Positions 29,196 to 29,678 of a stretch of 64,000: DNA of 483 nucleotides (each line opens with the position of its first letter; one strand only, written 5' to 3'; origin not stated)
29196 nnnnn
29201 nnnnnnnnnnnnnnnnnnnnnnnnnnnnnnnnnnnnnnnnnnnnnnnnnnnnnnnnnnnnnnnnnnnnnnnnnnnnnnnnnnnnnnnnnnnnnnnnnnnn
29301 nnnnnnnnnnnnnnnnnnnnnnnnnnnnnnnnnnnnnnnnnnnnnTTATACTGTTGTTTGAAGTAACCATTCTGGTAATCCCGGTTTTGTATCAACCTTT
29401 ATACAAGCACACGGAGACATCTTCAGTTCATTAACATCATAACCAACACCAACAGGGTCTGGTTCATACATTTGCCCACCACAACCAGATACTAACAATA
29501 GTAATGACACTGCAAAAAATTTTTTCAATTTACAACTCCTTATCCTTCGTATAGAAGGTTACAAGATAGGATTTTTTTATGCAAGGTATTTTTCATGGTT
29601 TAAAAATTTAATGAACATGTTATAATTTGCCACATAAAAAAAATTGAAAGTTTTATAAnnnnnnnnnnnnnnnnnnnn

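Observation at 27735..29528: Second operon: small lipoprotein plus two paralogous bitopic proteins with VirB8-like helix motif (possible extra VirB7/VirB8 set)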

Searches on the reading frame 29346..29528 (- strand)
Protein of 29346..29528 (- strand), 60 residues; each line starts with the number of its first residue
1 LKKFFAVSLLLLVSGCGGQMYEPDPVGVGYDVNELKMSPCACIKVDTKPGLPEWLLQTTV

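Call 3: search_protein_families(library=pfam, proteins=[window:29346-29528:-], max_evalue=10)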
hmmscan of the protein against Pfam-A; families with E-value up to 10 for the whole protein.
window:29346-29528:- (60 aa): 1 family
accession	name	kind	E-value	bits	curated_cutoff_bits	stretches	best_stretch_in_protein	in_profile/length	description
PF08139.17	LPAM_1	-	0.61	11.1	20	1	1-16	1-17/18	Prokaryotic membrane lipoprotein lipid attachment site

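Call 4: search_protein_families(library=ncbifam, proteins=[window:29346-29528:-], max_evalue=10)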
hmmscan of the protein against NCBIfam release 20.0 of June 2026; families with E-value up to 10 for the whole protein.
window:29346-29528:- (60 aa): 3 families
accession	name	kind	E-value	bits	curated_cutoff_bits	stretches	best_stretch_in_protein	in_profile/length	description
NF047847.2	SS_mature_LptM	equivalog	0.047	13.8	27.7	1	1-17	1-21/31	LPS translocon maturation chaperone LptM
NF052250.1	PA0061_lipo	subfamily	0.1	12.8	55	1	1-48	1-48/136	PA0061/PA0062 family lipoprotein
NF041529.1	LvhB7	equivalog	0.1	12.3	70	1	1-18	1-17/45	T4SS-associated protein LvhB7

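Call 25: find_homologous_proteins(query=A3, max_evalue=10)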
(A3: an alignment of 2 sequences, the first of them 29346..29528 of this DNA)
Query A3 (2 sequences) (60 aa, profile of the alignment): 19 proteins with E <= 10 among 22 candidates.
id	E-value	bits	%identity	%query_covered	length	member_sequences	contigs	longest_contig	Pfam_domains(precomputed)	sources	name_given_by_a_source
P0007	3.3e-39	150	77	100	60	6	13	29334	-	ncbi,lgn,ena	-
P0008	7.6e-39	149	100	100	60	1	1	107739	-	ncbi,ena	-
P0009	8.8e-37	142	78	100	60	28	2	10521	-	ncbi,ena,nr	ncbi:MAG: hypothetical protein IKP65_02505 [Alphaproteobacteria bacterium]|nr:hypothetical protein [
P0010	2.2e-36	141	73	100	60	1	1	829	-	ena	-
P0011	1.5e-35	138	85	100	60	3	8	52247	-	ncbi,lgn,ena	-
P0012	8.9e-34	133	72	100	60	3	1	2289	-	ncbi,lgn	-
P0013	2.3e-32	128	73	98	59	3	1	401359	-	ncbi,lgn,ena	-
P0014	1.2e-28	116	65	100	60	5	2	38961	-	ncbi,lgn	-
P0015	2.2e-27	112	65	100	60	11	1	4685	-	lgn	-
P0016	3.3e-26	108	69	97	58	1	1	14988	-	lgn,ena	-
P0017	5.8e-26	108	62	100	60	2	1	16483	-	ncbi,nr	ncbi:MAG: hypothetical protein LBI17_01555 [Rickettsiales bacterium]|nr:hypothetical protein [Ricket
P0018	1.1e-24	104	60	100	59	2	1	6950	-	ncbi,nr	ncbi:MAG: hypothetical protein LBO78_03000 [Rickettsiales bacterium]|nr:hypothetical protein [Ricket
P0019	4.9e-23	98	62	100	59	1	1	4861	-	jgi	jgi:hypothetical protein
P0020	8.9e-23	98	89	63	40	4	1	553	-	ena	-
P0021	3.5e-22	96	67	80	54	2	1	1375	-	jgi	jgi:hypothetical protein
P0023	3.7e-20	89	56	97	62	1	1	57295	-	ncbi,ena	-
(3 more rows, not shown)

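Call 26: find_encoding_contigs(protein=P0013, flank=10000, max_places=1)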
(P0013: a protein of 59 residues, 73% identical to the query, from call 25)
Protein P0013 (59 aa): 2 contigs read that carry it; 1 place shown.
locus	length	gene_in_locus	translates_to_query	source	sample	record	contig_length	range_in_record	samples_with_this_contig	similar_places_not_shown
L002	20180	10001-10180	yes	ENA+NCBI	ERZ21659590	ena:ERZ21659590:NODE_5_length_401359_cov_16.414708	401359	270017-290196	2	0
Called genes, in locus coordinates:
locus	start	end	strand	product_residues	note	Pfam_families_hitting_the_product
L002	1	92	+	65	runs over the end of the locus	PF13597:NRDD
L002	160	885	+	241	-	PF13353:Fer4_12, PF04055:Radical_SAM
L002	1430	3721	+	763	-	-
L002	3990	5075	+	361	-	PF02163:Peptidase_M50, PF13180:PDZ_2 (weak)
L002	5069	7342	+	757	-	PF07244:POTRA, PF01103:Omp85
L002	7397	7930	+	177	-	PF03938:OmpH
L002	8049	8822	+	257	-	-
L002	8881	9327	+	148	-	PF22817:ApeP-like, PF07977:FabA, PF22818:ApeI-like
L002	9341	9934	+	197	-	PF09335:VTT_dom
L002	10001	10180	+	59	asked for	-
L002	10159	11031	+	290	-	-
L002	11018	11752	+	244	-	-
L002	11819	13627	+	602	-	PF08439:Peptidase_M3_N, PF01432:Peptidase_M3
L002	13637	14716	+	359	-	PF03739:LptF_LptG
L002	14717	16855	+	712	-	PF04453:LptD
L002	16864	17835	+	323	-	-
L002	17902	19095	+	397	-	PF00871:Acetate_kinase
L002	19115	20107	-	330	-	PF13353:Fer4_12, PF04055:Radical_SAM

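Call 27: find_encoding_contigs(protein=P0023, flank=10000, max_places=1)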
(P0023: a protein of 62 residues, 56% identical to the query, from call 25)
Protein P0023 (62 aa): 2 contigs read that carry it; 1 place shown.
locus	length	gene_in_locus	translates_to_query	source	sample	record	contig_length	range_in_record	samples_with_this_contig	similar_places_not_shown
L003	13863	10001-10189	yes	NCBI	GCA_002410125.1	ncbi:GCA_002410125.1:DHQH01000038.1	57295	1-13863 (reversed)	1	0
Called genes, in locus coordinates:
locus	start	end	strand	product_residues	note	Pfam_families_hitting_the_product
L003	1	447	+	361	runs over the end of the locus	PF04956:TrbC (weak)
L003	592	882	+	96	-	-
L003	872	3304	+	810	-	PF26593:TraC-like (faint), PF27097:VirB4_TrbE_N (weak), PF03135:CagE_TrbE_VirB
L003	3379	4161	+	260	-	PF13605:DUF4141 (weak)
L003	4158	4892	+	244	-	-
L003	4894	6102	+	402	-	-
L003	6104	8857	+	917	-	-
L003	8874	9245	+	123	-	PF04335:VirB8 (weak)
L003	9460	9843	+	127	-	PF04335:VirB8 (weak)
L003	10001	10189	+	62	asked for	-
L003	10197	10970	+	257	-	PF04335:VirB8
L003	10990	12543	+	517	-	PF03524:CagX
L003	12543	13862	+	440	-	?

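Call 28: find_encoding_contigs(protein=P0014, flank=10000, max_places=1)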
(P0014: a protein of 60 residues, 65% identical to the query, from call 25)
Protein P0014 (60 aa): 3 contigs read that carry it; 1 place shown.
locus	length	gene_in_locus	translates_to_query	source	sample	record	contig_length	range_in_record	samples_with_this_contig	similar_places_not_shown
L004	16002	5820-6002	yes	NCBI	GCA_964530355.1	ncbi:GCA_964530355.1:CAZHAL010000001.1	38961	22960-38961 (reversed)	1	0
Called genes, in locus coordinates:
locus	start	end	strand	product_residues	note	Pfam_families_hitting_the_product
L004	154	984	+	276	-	-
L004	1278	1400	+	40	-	PF00444:Ribosomal_L36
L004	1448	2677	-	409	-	-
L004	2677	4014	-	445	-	-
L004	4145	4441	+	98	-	PF02482:Ribosomal_S30AE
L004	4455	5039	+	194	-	PF00210:Ferritin, PF02915:Rubrerythrin, PF23458:DUF7130 (faint), PF21349:RUBY_RBDX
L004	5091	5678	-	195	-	PF09335:VTT_dom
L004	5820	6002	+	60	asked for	-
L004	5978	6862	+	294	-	-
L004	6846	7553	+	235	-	-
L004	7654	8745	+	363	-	PF02163:Peptidase_M50, PF13180:PDZ_2, PF00595:PDZ (weak), PF17820:PDZ_6 (weak)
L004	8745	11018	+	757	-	PF08478:POTRA_1 (faint), PF07244:POTRA, PF01103:Omp85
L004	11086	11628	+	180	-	PF03938:OmpH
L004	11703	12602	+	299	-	-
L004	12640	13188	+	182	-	-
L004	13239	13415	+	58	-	-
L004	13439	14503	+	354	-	PF04613:LpxD, PF21711:DCTN5 (faint), PF25084:LbH_EIF2B (weak), PF25087:GMPPB_C, PF00132:Hexapep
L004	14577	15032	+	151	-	PF22817:ApeP-like, PF07977:FabA, PF22818:ApeI-like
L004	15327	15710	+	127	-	-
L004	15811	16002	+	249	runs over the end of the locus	PF21722:Gly_rich_2 (weak)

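Call 36: find_related_loci(query=A6, collection=genome_contigs, flank=10000)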
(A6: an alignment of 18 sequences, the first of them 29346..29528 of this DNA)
Query A6 (60 aa) in genome_contigs; peptide patterns used: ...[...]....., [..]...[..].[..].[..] (x = any residue, [..] = any of these).
599 stretches matched a pattern (row limit reached: there are more); 507 encode a relative of the query (tblastn E <= 1e-3); the best 80 are kept; 80 distinct loci.
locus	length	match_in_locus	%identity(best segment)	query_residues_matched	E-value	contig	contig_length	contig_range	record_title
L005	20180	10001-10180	77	1-60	9e-31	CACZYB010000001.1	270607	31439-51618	MAG: uncultured proteobacterium isolate RUG13061 genome assembly, contig: RUG13061_asm_1, whole genome shotgun sequence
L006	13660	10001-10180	77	1-60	3e-30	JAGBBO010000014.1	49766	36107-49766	MAG: Alphaproteobacteria bacterium isolate RGIG8969 Water_deer_Rectum-2__c70721, whole genome shotgun sequence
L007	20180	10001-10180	77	1-60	2e-30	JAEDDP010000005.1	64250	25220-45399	MAG: Alphaproteobacteria bacterium isolate MAG035 NODE_205_length_64250_cov_7.817743, whole genome shotgun sequence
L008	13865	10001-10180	73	1-60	1e-29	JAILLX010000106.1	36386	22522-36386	MAG: bacterium isolate RUI239 k141_7709707_flag=1_multi=9.0000_len=36386, whole genome shotgun sequence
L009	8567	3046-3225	73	1-60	1e-29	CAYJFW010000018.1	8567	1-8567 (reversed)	MAG TPA_asm: uncultured Bacteroidales bacterium isolate ERP123703_co3_24 genome assembly, contig: NODE_9938_length_8567_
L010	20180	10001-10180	72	1-60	2e-28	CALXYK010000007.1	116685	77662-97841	MAG: uncultured Alphaproteobacteria bacterium isolate E20__bin364 genome assembly, contig: E20__k127_8139903, whole geno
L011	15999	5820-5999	65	1-60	9e-26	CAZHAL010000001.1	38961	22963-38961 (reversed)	MAG TPA_asm: uncultured Bacteroidales bacterium isolate SRP199465_co2_466 genome assembly, contig: NODE_2359_length_3896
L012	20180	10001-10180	65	1-60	2e-25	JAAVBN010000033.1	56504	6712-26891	MAG: bacterium isolate Mgla_MAG_18-bin_5 c_000000125791, whole genome shotgun sequence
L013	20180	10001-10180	65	1-60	1e-22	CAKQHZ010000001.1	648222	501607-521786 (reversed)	MAG: uncultured Alphaproteobacteria bacterium isolate REFINED_METABAT215_TOP10_CONTIGS_1500_ASSEMBLY_K77_MERGED__Hadza_M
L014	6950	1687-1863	60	1-60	3e-22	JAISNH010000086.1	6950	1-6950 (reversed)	MAG: Rickettsiales bacterium isolate Im510_bin77 k119_359484, whole genome shotgun sequence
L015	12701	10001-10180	62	1-60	9e-22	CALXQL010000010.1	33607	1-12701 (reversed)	MAG: uncultured Alphaproteobacteria bacterium isolate E19__bin253 genome assembly, contig: E19__k127_1206372, whole geno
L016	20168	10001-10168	55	3-58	1e-18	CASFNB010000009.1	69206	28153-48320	uncultured proteobacterium isolate A1_L3_371371_idba_bin.16 genome assembly, contig: A1_L3_371371_idba_bin.16.fa_scaffol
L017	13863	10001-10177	56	1-58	4e-18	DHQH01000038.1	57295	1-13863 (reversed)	MAG TPA_asm: Alphaproteobacteria bacterium UBA5343 UBA5343_contig_103, whole genome shotgun sequence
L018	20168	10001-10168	55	3-58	7e-18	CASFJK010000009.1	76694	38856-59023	uncultured proteobacterium isolate B12_L1_324324_idba_bin.34 genome assembly, contig: B12_L1_324324_idba_bin.34.fa_scaff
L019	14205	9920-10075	64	1-53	1e-17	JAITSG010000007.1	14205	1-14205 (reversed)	MAG: Rickettsiales bacterium isolate Roe453_bin7 k119_849112, whole genome shotgun sequence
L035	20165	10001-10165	53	1-54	2e-16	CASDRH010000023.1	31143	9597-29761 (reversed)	uncultured proteobacterium isolate SI.A73.metabat-bins.92 genome assembly, contig: SI.A73.metabat-bins.92.fa_k141_169927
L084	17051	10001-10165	53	1-54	6e-15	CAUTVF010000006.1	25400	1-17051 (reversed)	MAG TPA_asm: uncultured Alphaproteobacteria bacterium isolate ERR10228863_bin.80_MetaWRAP_v1.3_MAG genome assembly, cont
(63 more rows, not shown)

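Call 79: search_protein_families(library=pfam, proteins=[L035:10162-11874:+, L084:10162-11334:+, L016:5384-9061:+, L016:12654-16385:+, L016:793-1722:+, L016:1745-2773:+, L016:2801-3526:+, L016:3523-4692:+, L016:4695-5363:+, L016:9084-9842:+], max_evalue=0.01)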
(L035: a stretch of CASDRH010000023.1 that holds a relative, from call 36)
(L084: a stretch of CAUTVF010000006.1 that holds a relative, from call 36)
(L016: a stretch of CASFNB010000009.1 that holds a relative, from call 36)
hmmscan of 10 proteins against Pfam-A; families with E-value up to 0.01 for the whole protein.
L035:10162-11874:+ (570 aa): 0 families

L084:10162-11334:+ (390 aa): 0 families

L016:5384-9061:+ (1225 aa): 1 family
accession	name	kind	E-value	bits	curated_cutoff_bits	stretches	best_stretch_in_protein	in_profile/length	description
PF14197.11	Cep57_CLD_2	-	0.00041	20.8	27.1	1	423-470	16-63/67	Centrosome localisation domain of PPC89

L016:12654-16385:+ (1243 aa): 4 families
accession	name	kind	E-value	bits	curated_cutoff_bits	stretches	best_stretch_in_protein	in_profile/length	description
PF21785.3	Bflower_2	-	2e-74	247.1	38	8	278-357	22-98/112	5-fold beta-flower protein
PF21784.3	Bflower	-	3.8e-28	98.6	25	4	530-595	2-65/116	4-fold beta flower protein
PF12396.14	DUF3659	-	7.2e-26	90.3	24.8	2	304-355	8-55/61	Protein of unknown function (DUF3659)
PF05593.20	RHS_repeat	-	2.2e-10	41.1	22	0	294-343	1-37/38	RHS Repeat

L016:793-1722:+ (309 aa): 1 family
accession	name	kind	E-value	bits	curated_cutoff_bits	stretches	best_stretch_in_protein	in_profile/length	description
PF04136.21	COG3_N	-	0.0055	17.1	27.9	0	224-288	3-67/147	Conserved oligomeric Golgi complex subunit 3, N-terminal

L016:1745-2773:+ (342 aa): 0 families

L016:2801-3526:+ (241 aa): 0 families

L016:3523-4692:+ (389 aa): 7 families
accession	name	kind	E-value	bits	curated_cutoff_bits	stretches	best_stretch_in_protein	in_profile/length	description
PF07889.17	DUF1664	-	0.00034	21.1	34.6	0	62-139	44-121/124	Protein of unknown function (DUF1664)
PF23067.1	MG280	-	0.0014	18.6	27.4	0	26-142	75-190/259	Uncharacterised protein MG280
PF13863.11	DUF4200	-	0.0023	18.7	29.7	0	67-139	35-107/119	Domain of unknown function (DUF4200)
PF04108.17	ATG17_like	-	0.0024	17.9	43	1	50-240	116-293/355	Autophagy protein ATG17-like domain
PF14362.11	DUF4407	-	0.0029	17.4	31.3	1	81-211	101-237/297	Domain of unknown function (DUF4407)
PF04513.17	Baculo_PEP_C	-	0.0037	17.8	38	1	140-239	19-116/140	Baculovirus polyhedron envelope protein, PEP, C terminus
PF06013.18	WXG100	-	0.0096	16.6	27.3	0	144-202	14-70/86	Proteins of 100 residues with WXG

L016:4695-5363:+ (222 aa): 0 families

L016:9084-9842:+ (252 aa): 1 family
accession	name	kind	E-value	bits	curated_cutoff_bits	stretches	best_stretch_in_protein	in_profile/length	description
PF04335.19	VirB8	-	1.2e-13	51.9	23.2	1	52-248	22-212/213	VirB8 protein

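Call 84: search_dna_similar(query=window:29346-29528:-, collection=plasmids, mode=protein, max_evalue=1, max_rows=10)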
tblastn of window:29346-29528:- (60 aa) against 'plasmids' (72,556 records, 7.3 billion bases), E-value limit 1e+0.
Records with a match: 4; places in all: 4; records where one place covers at least 80% of the query: 0.
Best place of each record, by identity: <60% 4.
By first word of the organism name: Magnetospira 1; Erythrobacter 1; Sphingosinicella 1; Microvirga 1.
By predicted mobility (MOB-suite, as given by PLSDB): mobilizable 2; non-mobilizable 2.
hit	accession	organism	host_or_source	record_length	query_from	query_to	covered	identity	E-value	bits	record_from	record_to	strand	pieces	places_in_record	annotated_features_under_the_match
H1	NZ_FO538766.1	Magnetospira sp. QH-2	-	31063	1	41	68%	46.3%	5e-1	34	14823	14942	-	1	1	hypothetical protein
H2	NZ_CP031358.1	Erythrobacter aureus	marine sediment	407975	21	56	60%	50.0%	1e-2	39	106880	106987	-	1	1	hypothetical protein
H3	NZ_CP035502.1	Sphingosinicella sp. BN140058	Cell culture,soil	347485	15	55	68%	41.9%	7e-4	42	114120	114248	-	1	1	none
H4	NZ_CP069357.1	Microvirga sp. VF16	Vachellia farnesiana,Cell culture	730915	18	45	47%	50.0%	4e-1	34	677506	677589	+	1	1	hypothetical protein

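Call 86: get_annotated_region(hit=H3, flank=6000)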
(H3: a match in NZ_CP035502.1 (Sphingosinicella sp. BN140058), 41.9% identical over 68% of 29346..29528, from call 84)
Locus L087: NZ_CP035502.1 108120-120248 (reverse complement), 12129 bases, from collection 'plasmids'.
description: Sphingosinicella sp. BN140058 plasmid p1, complete sequence
organism: Sphingosinicella sp. BN140058 (NCBI taxid 1892855)
taxonomy: Bacteria; Pseudomonadota; Alphaproteobacteria; Sphingomonadales; Sphingosinicellaceae; Sphingosinicella; Sphingosinicella sp. BN140058
host: -; source: Cell culture,soil; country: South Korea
typing (MOB-suite, as given by PLSDB): mobilizable; relaxase MOBQ
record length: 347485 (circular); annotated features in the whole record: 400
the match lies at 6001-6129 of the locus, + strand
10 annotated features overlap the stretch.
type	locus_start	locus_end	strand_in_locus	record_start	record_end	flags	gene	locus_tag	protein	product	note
CDS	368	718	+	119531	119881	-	-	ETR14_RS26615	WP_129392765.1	hypothetical protein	-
CDS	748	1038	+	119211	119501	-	-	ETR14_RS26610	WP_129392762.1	hypothetical protein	-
CDS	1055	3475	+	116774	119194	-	-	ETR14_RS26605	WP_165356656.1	hypothetical protein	-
CDS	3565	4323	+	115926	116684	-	-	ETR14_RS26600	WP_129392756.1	hypothetical protein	-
CDS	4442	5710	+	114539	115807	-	-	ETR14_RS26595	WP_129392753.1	hypothetical protein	-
CDS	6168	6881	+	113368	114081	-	-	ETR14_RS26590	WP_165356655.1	type IV secretion system protein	-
CDS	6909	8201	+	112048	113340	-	-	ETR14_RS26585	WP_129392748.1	TrbG/VirB9 family P-type conjugative transfer protein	-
CDS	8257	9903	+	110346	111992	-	-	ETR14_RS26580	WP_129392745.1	TrbI/VirB10 family protein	-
CDS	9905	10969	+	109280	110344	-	-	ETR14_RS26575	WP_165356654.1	ATPase, T2SS/T4P/T4SS family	-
CDS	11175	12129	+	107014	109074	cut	-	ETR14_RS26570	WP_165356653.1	type IV secretory system conjugative DNA transfer family protein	-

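Call 87: get_annotated_region(hit=H2, flank=6000)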
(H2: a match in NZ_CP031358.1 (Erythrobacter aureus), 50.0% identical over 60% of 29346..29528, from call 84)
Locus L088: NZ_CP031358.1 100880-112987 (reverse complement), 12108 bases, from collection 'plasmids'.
description: Erythrobacter aureus strain YH-07 plasmid unnamed, complete sequence
organism: Erythrobacter aureus (NCBI taxid 2182384)
taxonomy: Bacteria; Pseudomonadota; Alphaproteobacteria; Sphingomonadales; Erythrobacteraceae; Erythrobacter; Erythrobacter aureus
host: -; source: marine sediment; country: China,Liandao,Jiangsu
typing (MOB-suite, as given by PLSDB): non-mobilizable
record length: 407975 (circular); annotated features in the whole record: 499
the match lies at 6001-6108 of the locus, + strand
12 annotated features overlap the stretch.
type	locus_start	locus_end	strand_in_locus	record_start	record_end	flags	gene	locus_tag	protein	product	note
CDS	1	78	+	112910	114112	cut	-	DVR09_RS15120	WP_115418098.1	DnaB-like helicase C-terminal domain-containing protein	GO:0006260 - DNA replication [Evidence IEA]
CDS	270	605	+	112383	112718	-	-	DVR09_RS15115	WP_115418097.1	TrbC/VirB2 family protein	-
CDS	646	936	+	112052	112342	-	-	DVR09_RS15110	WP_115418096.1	hypothetical protein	-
CDS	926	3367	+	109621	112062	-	-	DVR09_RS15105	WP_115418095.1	VirB4 family type IV secretion system protein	-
CDS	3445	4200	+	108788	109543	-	-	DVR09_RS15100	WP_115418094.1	type IV secretion system protein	-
CDS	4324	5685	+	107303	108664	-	-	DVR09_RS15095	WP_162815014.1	hypothetical protein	-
CDS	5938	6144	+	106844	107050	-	-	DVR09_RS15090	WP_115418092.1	hypothetical protein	-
CDS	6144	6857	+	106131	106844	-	-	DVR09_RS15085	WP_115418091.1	VirB8/TrbF family protein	-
CDS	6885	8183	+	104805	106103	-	-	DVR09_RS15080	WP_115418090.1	TrbG/VirB9 family P-type conjugative transfer protein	-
CDS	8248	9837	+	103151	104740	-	-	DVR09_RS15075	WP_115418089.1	TrbI/VirB10 family protein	-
CDS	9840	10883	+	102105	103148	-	-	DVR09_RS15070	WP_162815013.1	ATPase, T2SS/T4P/T4SS family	-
CDS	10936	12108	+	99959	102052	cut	-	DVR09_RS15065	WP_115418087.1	type IV secretory system conjugative DNA transfer family protein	-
